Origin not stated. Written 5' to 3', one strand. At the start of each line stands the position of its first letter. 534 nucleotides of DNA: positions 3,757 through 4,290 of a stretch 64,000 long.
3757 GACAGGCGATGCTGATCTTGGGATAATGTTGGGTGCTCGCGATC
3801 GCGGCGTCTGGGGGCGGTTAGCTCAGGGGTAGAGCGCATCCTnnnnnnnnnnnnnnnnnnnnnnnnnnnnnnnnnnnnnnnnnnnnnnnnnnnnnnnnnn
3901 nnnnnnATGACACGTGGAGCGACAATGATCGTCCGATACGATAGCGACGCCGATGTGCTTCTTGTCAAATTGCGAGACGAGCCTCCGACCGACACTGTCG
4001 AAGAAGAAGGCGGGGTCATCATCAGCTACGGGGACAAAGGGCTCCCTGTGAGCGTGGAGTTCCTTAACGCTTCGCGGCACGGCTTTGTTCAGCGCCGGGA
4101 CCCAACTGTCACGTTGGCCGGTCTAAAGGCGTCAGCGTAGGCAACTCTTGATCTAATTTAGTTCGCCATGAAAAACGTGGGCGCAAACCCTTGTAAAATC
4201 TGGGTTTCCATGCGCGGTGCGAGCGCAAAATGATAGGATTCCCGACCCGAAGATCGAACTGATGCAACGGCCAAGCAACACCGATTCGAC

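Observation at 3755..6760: tRNA-Val insertion hotspot: DUF2283 gene plus decayed IS5/IS1182 element that truncated an FAD-dependent oxidoreductase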

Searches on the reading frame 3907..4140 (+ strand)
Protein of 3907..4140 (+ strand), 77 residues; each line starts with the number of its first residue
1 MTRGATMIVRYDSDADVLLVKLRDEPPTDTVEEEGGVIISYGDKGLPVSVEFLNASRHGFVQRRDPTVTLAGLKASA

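Call 4: search_protein_families(library=pfam, proteins=[window:3907-4140:+], max_evalue=0.01)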
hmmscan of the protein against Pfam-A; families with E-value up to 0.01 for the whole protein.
window:3907-4140:+ (77 aa): 1 family
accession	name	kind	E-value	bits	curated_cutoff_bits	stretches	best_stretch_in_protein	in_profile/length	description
PF10049.14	DUF2283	-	2.3e-12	47.3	23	1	9-56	2-49/49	Protein of unknown function (DUF2283)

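Call 10: search_protein_families(library=ncbifam, proteins=[window:3907-4140:+], max_evalue=0.01)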
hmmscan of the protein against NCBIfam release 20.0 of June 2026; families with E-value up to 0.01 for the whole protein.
window:3907-4140:+ (77 aa): 0 families

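Call 13: find_encoding_contigs(protein=window:3925-4140:+, flank=10000, max_places=10)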
Protein window:3925-4140:+ (71 aa): 3 contigs read that carry it; 3 places shown.
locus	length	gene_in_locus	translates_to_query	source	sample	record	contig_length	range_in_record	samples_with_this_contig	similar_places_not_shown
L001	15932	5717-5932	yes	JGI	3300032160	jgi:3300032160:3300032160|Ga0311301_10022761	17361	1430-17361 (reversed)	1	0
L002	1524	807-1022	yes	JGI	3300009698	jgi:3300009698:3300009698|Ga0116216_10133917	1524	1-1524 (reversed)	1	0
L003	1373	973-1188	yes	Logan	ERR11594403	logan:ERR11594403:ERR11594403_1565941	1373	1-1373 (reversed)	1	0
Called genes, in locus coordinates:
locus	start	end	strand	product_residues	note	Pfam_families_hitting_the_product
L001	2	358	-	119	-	?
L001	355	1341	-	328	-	PF13629:T2SS-T3SS_pil_N (weak)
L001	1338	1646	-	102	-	-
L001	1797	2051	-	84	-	-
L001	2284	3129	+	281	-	PF00581:Rhodanese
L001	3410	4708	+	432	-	PF01381:HTH_3, PF13560:HTH_31 (weak), PF13432:TPR_16 (faint), PF14559:TPR_19 (faint), PF00515:TPR_1 (faint), PF17874:TPR_MalT (weak), PF13424:TPR_12, PF17874:TPR_MalT, +3 more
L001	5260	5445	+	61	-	-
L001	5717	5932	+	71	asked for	PF10049:DUF2283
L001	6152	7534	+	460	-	PF05598:DUF772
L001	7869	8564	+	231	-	PF01266:DAO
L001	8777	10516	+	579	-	-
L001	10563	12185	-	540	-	-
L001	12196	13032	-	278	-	PF00528:BPD_transp_1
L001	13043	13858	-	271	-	PF00528:BPD_transp_1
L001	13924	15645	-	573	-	-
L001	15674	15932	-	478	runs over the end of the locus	PF13416:SBP_bac_8, PF01547:SBP_bac_1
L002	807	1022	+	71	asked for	PF10049:DUF2283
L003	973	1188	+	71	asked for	PF10049:DUF2283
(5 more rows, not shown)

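Call 47: find_homologous_proteins(query=window:3925-4137:+, max_evalue=0.001)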
Query window:3925-4137:+ (71 aa): 156 proteins with E <= 0.001 among 158 candidates; the best 120 are listed.
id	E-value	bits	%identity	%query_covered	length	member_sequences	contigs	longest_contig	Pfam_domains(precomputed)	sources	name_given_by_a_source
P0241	1.3e-32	128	83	99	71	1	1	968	PF10049.15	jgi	jgi:uncharacterized protein YuzE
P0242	1.4e-32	128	86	99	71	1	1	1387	PF10049.15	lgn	-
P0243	6.9e-32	126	84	99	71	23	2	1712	PF10049.15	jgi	-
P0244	1.5e-31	125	83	100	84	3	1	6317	PF10049.15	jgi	jgi:uncharacterized protein YuzE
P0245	6.2e-31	123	82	100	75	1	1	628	PF10049.15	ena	-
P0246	7.5e-31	122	83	100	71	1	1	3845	PF10049.15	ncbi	-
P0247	9.0e-31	122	80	100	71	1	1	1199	PF10049.15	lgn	-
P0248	2.5e-30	121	77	100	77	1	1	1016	PF10049.15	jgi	jgi:uncharacterized protein YuzE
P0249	4.5e-30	120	83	99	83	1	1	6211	PF10049.15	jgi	jgi:uncharacterized protein YuzE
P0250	1.6e-29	118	81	96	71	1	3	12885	PF10049.15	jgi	jgi:uncharacterized protein YuzE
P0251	3.2e-29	117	81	96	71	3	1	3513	PF10049.15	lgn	-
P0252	3.9e-29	117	81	99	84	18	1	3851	PF10049.15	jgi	jgi:uncharacterized protein YuzE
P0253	6.5e-29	116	81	97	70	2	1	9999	PF10049.15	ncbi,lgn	-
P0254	6.7e-29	116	80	97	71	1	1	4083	PF10049.15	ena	-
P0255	7.4e-29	116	82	100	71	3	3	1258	PF10049.15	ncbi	-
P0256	1.5e-28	115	77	100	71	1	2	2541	PF10049.15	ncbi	-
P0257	5.4e-25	104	73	100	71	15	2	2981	PF10049.15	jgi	-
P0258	5.8e-25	104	76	94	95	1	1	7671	PF10049.15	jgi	jgi:uncharacterized protein YuzE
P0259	1.7e-24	102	67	99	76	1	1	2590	PF10049.15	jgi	-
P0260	1.9e-24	102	70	100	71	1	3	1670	PF10049.15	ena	-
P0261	3.9e-24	101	69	100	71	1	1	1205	PF10049.15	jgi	-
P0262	5.6e-24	101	72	100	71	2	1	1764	PF10049.15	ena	-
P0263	7.3e-24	100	68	97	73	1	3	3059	PF10049.15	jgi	-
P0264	7.3e-23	97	67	97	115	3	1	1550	PF10049.15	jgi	-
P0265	2.0e-22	96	78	89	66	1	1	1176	PF10049.15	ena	-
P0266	1.7e-18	84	74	80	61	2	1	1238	PF10049.15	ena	-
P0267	4.8e-18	82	73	85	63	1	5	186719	PF10049.15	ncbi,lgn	-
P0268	6.9e-18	82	68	80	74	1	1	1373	PF10049.15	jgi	jgi:uncharacterized protein YuzE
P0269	2.4e-17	80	63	90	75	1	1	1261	PF10049.15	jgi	jgi:uncharacterized protein YuzE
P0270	3.8e-17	79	63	90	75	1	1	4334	PF10049.15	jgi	jgi:uncharacterized protein YuzE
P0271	4.5e-17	79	63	90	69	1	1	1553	PF10049.15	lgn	-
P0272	8.7e-17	78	63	90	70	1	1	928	PF10049.15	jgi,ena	-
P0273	1.1e-16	78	64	90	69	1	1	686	PF10049.15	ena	-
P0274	1.1e-16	78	67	90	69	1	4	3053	PF10049.15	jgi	jgi:uncharacterized protein YuzE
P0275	1.3e-16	78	66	90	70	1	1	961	PF10049.15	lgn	-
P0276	1.3e-16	78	55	100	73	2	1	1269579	PF10049.15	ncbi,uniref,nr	ncbi:hypothetical protein DESAMIL20_876 [Desulfurella amilsii]|uniref:DUF2283 domain-containing prot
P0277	1.3e-16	77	59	90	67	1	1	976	PF10049.15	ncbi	-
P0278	1.6e-16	77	66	90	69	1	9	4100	PF10049.15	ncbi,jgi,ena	jgi:uncharacterized protein YuzE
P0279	1.8e-16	77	59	90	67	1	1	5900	PF10049.15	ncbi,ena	-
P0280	1.9e-16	77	66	90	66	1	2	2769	PF10049.15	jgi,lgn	jgi:uncharacterized protein YuzE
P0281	2.2e-16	77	59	90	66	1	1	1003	PF10049.15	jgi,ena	-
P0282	3.4e-16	76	63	90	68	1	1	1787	PF10049.15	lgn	-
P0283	3.5e-16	76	63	90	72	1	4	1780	PF10049.15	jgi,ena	-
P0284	3.7e-16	76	63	90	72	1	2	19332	PF10049.15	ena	-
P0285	4.0e-16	76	63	90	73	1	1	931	PF10049.15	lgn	-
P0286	4.2e-16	76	66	90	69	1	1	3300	PF10049.15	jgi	jgi:uncharacterized protein YuzE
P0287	4.6e-16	76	63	90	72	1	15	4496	PF10049.15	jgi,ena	jgi:uncharacterized protein YuzE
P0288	5.2e-16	76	59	90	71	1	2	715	PF10049.15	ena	-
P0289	5.3e-16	76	61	90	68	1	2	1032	PF10049.15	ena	-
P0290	5.4e-16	76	64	90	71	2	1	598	PF10049.15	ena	-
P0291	6.0e-16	75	58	100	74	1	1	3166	PF10049.15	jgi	jgi:uncharacterized protein YuzE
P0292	6.4e-16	75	61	90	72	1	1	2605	PF10049.15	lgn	-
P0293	6.5e-16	75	64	90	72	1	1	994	PF10049.15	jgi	jgi:uncharacterized protein YuzE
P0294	7.3e-16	75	59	90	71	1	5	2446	PF10049.15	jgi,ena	-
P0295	7.7e-16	75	73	77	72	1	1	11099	PF10049.15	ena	-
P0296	7.9e-16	75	71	77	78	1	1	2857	PF10049.15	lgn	-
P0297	8.1e-16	75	59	97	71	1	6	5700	PF10049.15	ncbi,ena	-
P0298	8.6e-16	75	64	90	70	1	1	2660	PF10049.15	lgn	-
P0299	8.7e-16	75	63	90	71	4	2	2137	PF10049.15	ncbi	-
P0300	9.0e-16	75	61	90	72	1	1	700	PF10049.15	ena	-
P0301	1.0e-15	75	59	90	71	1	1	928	PF10049.15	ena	-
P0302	1.2e-15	74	55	100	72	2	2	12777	PF10049.15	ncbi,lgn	-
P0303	1.4e-15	74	68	79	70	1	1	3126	PF10049.15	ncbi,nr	ncbi:MAG: DUF2283 domain-containing protein [candidate division NC10 bacterium]|nr:DUF2283 domain-co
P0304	1.4e-15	74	63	87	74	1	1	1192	PF10049.15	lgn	-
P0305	1.5e-15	74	61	90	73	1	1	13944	PF10049.15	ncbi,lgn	-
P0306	1.8e-15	74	63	90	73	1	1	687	PF10049.15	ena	-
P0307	1.8e-15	74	76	70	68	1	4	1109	PF10049.15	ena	-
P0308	2.1e-15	74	58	90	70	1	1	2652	PF10049.15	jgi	jgi:uncharacterized protein YuzE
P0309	2.1e-15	74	63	90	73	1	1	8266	PF10049.15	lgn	-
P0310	2.1e-15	74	63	90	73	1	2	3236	PF10049.15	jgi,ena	-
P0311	2.4e-15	74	61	90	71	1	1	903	PF10049.15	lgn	-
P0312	2.6e-15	73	58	90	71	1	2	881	PF10049.15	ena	-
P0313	2.7e-15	73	55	97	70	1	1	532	PF10049.15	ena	-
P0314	2.8e-15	73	59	90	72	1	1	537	PF10049.15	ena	-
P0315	2.9e-15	73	61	93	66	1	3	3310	PF10049.15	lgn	-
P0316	3.9e-15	73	59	90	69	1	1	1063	PF10049.15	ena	-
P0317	4.0e-15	73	59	90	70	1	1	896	PF10049.15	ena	-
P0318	4.1e-15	73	58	90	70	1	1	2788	PF10049.15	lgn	-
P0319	4.1e-15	73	63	90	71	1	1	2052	PF10049.15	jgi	jgi:uncharacterized protein YuzE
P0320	4.4e-15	73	59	90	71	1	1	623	PF10049.15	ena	-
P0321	4.8e-15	73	61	90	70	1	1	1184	PF10049.15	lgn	-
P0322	4.8e-15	73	53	90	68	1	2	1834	PF10049.15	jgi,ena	jgi:uncharacterized protein YuzE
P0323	5.0e-15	73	72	70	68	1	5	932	PF10049.15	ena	-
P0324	5.2e-15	72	57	97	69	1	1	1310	PF10049.15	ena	-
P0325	7.4e-15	72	55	97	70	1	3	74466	PF10049.15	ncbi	ncbi:MAG: DUF2283 domain-containing protein [Roseiflexus sp.]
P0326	8.1e-15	72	63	90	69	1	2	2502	PF10049.15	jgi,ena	jgi:uncharacterized protein YuzE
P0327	8.3e-15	72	56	99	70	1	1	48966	PF10049.15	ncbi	-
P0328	8.5e-15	72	63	90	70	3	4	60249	PF10049.15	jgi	jgi:uncharacterized protein YuzE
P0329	1.0e-14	72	61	90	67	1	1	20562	PF10049.15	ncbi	-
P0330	1.1e-14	71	54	97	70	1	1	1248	PF10049.15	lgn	-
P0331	1.1e-14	71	76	70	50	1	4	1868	PF10049.15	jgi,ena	jgi:hypothetical protein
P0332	1.3e-14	71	59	90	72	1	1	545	PF10049.15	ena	-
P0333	1.3e-14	71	61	90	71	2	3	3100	PF10049.15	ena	-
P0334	1.4e-14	71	58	93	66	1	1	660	PF10049.15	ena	-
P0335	1.4e-14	71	63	80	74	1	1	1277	PF10049.15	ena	-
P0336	1.4e-14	71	55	87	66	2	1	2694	PF10049.15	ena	-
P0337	1.5e-14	71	57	86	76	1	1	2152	PF10049.15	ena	-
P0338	1.5e-14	71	58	94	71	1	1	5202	PF10049.15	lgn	-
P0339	1.5e-14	71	58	90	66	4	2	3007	PF10049.15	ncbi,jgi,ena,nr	ncbi:TPA: DUF2283 domain-containing protein [bacterium]|nr:DUF2283 domain-containing protein [bacter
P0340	1.9e-14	71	64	90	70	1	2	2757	PF10049.15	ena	-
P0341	1.9e-14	71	58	93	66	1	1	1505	PF10049.15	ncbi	-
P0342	2.1e-14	71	55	90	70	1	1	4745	PF10049.15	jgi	jgi:uncharacterized protein YuzE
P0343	2.6e-14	70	54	94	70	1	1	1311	PF10049.15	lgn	-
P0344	2.6e-14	70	58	93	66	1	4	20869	PF10049.15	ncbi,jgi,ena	-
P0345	2.9e-14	70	63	90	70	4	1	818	PF10049.15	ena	-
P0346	3.1e-14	70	55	93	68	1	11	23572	PF10049.15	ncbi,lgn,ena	-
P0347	3.3e-14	70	55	97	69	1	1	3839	PF10049.15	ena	-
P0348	3.5e-14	70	55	97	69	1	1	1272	PF10049.15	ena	-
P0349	3.6e-14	70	70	70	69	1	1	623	PF10049.15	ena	-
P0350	4.2e-14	70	56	90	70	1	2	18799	PF10049.15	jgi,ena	-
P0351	4.3e-14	70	64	90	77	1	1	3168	PF10049.15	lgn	-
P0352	4.4e-14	70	57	92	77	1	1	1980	PF10049.15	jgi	jgi:uncharacterized protein YuzE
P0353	4.4e-14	70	61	90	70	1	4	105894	PF10049.15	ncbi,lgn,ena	ncbi:MAG: hypothetical protein C4326_07200 [Ignavibacteria bacterium]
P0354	5.8e-14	69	55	90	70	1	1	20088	PF10049.15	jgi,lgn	jgi:uncharacterized protein YuzE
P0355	6.0e-14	69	61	90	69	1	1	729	PF10049.15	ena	-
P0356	6.4e-14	69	58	90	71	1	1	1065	PF10049.15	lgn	-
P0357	6.7e-14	69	70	70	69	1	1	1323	PF10049.15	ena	-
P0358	7.7e-14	69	55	97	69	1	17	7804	PF10049.15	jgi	jgi:uncharacterized protein YuzE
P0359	7.7e-14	69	55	97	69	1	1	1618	PF10049.15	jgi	jgi:uncharacterized protein YuzE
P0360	8.3e-14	69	55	97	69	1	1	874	PF10049.15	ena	-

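Call 49: find_encoding_contigs(protein=P0250, flank=4000, max_places=4)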
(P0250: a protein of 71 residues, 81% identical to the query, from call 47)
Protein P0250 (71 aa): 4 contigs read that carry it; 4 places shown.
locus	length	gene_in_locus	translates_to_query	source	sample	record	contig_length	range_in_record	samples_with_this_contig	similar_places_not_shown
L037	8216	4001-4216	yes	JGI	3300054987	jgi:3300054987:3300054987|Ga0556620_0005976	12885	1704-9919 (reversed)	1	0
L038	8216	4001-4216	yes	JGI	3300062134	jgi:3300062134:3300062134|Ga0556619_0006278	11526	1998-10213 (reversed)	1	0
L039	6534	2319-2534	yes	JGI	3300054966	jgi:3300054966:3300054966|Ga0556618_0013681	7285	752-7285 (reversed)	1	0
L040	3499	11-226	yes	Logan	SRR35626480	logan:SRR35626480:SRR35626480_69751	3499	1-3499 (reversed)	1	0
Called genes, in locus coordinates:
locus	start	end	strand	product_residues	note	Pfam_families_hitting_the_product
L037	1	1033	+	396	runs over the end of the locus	PF00266:Aminotran_5, PF01212:Beta_elim_lyase (weak), PF01041:DegT_DnrJ_EryC1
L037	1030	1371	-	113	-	-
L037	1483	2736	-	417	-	PF14659:Phage_int_SAM_3, PF22022:Phage_int_M, PF00589:Phage_integrase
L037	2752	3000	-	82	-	PF12728:HTH_17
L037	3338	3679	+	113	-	-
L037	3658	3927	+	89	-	PF10049:DUF2283 (weak)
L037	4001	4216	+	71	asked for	PF10049:DUF2283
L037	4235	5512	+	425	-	PF18731:HEPN_Swt1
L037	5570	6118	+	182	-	-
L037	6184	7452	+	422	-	-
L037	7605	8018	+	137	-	PF04075:F420H2_quin_red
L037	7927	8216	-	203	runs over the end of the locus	-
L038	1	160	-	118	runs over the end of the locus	-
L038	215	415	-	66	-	PF12728:HTH_17, PF13411:MerR_1, PF00376:MerR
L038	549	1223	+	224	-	-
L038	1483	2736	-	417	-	PF14659:Phage_int_SAM_3, PF22022:Phage_int_M, PF00589:Phage_integrase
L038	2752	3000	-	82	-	PF12728:HTH_17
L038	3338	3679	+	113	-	-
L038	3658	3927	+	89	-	PF10049:DUF2283 (weak)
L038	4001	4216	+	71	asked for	PF10049:DUF2283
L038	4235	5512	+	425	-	PF18731:HEPN_Swt1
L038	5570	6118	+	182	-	-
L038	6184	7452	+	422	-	-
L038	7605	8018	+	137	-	PF04075:F420H2_quin_red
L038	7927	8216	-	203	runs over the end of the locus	-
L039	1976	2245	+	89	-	PF10049:DUF2283 (weak)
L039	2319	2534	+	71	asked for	PF10049:DUF2283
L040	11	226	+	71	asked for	PF10049:DUF2283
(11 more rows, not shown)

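Call 50: find_encoding_contigs(protein=P0253, flank=4000, max_places=4)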
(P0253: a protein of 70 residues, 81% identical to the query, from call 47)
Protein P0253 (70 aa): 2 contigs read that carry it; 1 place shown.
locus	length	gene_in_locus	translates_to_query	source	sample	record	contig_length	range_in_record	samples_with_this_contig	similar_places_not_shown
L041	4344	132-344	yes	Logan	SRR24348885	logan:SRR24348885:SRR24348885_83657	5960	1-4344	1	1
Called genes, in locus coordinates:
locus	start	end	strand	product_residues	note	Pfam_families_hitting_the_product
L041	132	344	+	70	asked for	PF10049:DUF2283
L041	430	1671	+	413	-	PF13439:Glyco_transf_4, PF13579:Glyco_trans_4_4, PF00534:Glycos_transf_1, PF13692:Glyco_trans_1_4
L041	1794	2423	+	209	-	PF02397:Bac_transf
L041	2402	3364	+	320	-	PF00535:Glycos_transf_2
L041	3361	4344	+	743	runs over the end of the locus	PF08240:ADH_N (weak), PF00107:ADH_zinc_N, PF01408:GFO_IDH_MocA, PF22725:GFO_IDH_MocA_C3 (weak)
